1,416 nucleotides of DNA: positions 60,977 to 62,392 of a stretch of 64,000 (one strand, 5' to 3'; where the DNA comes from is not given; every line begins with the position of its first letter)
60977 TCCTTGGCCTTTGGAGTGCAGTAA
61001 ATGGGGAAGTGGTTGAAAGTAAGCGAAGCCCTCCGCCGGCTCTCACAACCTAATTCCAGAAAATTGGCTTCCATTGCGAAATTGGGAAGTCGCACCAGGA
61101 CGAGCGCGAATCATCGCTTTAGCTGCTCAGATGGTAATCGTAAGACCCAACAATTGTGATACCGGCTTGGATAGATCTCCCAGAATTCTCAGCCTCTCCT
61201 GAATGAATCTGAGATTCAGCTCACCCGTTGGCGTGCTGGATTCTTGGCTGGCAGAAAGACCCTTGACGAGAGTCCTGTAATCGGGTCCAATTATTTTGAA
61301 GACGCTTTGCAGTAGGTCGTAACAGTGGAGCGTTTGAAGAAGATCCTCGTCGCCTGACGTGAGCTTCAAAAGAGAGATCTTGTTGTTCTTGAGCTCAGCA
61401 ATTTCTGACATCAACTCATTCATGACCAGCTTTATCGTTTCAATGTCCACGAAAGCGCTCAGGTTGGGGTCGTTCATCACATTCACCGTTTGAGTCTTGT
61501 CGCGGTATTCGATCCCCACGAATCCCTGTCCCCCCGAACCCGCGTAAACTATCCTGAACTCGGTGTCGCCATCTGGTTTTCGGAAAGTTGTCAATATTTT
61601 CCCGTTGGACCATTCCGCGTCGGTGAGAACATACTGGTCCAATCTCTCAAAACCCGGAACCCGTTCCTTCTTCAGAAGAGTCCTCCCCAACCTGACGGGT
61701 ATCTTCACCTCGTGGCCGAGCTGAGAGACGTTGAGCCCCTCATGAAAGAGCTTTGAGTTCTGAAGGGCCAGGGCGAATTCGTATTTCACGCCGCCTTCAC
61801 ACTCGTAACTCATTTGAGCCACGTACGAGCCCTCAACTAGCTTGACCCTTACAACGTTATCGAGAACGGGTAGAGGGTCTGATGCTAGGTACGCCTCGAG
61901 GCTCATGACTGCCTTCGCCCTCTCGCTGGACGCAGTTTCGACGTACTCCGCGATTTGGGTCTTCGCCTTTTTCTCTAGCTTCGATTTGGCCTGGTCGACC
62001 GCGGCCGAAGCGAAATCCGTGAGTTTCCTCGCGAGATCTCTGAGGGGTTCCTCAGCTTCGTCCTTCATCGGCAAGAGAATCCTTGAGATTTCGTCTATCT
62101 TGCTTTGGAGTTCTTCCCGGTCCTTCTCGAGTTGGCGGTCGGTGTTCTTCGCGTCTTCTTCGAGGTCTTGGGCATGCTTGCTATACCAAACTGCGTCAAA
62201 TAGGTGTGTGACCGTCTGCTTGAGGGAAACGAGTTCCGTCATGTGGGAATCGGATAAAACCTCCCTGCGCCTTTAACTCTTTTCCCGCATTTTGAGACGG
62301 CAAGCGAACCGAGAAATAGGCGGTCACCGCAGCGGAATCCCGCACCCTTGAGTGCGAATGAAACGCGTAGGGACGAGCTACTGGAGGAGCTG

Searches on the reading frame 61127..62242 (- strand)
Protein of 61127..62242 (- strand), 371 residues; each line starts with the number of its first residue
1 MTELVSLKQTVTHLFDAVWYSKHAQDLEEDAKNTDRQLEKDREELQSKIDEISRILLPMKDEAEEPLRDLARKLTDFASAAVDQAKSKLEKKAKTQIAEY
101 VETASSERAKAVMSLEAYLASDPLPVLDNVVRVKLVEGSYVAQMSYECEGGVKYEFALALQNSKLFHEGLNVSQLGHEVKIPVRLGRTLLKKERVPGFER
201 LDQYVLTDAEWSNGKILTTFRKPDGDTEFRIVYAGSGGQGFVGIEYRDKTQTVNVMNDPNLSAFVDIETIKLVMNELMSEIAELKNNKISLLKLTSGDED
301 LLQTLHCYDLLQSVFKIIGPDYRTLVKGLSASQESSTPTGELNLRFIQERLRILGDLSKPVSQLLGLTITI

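Call 22: search_protein_families(library=pfam, proteins=[window:61127-62242:-])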
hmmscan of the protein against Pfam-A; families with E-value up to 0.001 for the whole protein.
window:61127-62242:- (371 aa): 2 families
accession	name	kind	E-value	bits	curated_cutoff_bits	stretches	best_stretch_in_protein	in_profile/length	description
PF03938.19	OmpH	-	0.00047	20.8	32.4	1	20-110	17-109/141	Outer membrane protein (OmpH-like)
PF04108.17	ATG17_like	-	0.00064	19.7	43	0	19-101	53-129/355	Autophagy protein ATG17-like domain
